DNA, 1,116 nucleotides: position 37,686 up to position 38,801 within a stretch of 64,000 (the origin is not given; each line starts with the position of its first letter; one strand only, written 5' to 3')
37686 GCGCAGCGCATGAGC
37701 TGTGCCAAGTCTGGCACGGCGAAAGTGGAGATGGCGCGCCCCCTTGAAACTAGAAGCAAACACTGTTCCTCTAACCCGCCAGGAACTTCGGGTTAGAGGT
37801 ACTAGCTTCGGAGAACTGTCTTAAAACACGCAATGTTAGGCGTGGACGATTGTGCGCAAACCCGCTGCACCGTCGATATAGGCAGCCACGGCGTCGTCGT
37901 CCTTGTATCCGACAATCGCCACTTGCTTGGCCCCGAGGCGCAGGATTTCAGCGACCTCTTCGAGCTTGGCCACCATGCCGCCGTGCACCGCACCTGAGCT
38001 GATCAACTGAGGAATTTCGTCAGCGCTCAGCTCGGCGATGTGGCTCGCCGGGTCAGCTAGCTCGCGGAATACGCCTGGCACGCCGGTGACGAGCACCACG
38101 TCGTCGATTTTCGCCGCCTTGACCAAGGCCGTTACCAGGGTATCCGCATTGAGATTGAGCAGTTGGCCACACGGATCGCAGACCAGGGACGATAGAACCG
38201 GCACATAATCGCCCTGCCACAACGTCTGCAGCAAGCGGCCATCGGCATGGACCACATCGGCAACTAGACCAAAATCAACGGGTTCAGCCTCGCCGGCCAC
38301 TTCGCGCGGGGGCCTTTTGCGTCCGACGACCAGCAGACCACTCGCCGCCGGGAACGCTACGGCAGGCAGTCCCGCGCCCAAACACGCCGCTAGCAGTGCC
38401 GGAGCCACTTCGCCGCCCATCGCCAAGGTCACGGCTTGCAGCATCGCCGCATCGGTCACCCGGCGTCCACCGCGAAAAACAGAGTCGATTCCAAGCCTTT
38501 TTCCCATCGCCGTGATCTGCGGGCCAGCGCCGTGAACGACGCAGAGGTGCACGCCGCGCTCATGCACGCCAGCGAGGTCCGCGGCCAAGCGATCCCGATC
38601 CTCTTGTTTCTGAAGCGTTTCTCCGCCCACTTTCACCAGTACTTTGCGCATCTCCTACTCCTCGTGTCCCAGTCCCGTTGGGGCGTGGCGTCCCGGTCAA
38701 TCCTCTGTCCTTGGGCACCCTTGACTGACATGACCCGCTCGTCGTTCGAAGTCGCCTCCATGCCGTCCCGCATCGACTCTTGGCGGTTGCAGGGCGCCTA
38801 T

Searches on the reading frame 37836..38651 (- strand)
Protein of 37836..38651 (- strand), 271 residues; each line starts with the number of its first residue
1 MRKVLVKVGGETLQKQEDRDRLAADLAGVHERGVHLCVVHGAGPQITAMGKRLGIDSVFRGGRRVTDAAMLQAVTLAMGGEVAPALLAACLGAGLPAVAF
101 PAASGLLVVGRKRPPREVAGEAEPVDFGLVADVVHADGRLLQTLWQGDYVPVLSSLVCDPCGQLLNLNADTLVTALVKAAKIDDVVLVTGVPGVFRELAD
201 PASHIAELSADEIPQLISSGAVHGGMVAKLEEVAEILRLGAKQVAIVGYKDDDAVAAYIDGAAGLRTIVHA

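Call 18: find_encoding_contigs(protein=window:37836-38651:-, flank=10000, max_places=6)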
Protein window:37836-38651:- (271 aa): 10 contigs read that carry it; 6 places shown.
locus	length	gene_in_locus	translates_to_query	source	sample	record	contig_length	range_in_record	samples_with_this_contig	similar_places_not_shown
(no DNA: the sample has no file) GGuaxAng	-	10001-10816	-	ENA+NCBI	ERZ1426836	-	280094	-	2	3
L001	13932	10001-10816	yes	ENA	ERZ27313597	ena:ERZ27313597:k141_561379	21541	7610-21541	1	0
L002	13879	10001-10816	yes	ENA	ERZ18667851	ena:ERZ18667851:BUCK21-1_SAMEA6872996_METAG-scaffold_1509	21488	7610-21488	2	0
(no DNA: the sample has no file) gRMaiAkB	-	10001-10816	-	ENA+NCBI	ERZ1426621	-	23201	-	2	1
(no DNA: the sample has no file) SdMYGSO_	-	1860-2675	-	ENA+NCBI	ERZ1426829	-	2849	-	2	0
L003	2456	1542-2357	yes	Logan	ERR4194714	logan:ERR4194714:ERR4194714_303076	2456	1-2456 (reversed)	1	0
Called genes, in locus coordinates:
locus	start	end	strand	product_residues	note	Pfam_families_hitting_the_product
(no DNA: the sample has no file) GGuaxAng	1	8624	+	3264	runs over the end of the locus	PF07719:TPR_2 (faint), PF13181:TPR_8 (faint), PF00515:TPR_1 (faint), PF25064:ARM_TT21_5th (faint), PF14559:TPR_19 (weak)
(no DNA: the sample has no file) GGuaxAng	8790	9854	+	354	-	PF01118:Semialdhyde_dh, PF02774:Semialdhyde_dhC, PF22698:Semialdhyde_dhC_1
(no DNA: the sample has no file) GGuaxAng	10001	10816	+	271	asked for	PF00696:AA_kinase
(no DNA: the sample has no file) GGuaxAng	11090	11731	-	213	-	-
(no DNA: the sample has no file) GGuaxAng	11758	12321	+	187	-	-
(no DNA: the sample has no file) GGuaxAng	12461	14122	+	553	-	PF00772:DnaB, PF03796:DnaB_C, PF13481:AAA_25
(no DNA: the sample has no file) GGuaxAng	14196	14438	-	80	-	-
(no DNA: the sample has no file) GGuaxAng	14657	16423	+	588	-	PF00501:AMP-binding, PF23562:AMP-binding_C_3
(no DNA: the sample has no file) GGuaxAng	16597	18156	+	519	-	-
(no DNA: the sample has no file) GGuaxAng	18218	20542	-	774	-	-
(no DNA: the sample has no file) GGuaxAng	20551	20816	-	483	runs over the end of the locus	PF00069:Pkinase, PF07714:PK_Tyr_Ser-Thr, PF01636:APH (faint)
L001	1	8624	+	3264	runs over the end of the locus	PF07719:TPR_2 (faint), PF13181:TPR_8 (faint), PF00515:TPR_1 (faint), PF25064:ARM_TT21_5th (faint), PF14559:TPR_19 (weak)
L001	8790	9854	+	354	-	PF01118:Semialdhyde_dh, PF02774:Semialdhyde_dhC, PF22698:Semialdhyde_dhC_1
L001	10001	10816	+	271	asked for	PF00696:AA_kinase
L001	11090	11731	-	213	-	-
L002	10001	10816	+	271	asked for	PF00696:AA_kinase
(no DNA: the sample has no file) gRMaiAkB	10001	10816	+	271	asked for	PF00696:AA_kinase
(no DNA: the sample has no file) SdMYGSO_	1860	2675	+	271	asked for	PF00696:AA_kinase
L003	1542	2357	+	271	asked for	PF00696:AA_kinase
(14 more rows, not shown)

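Call 68: search_protein_families(library=pfam, proteins=[window:37836-38651:-], max_evalue=0.01)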
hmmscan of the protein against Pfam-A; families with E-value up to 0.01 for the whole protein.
window:37836-38651:- (271 aa): 1 family
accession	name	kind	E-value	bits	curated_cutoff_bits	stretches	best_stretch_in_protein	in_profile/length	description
PF00696.33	AA_kinase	-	3.2e-35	122.4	24.9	1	3-247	2-233/234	Amino acid kinase family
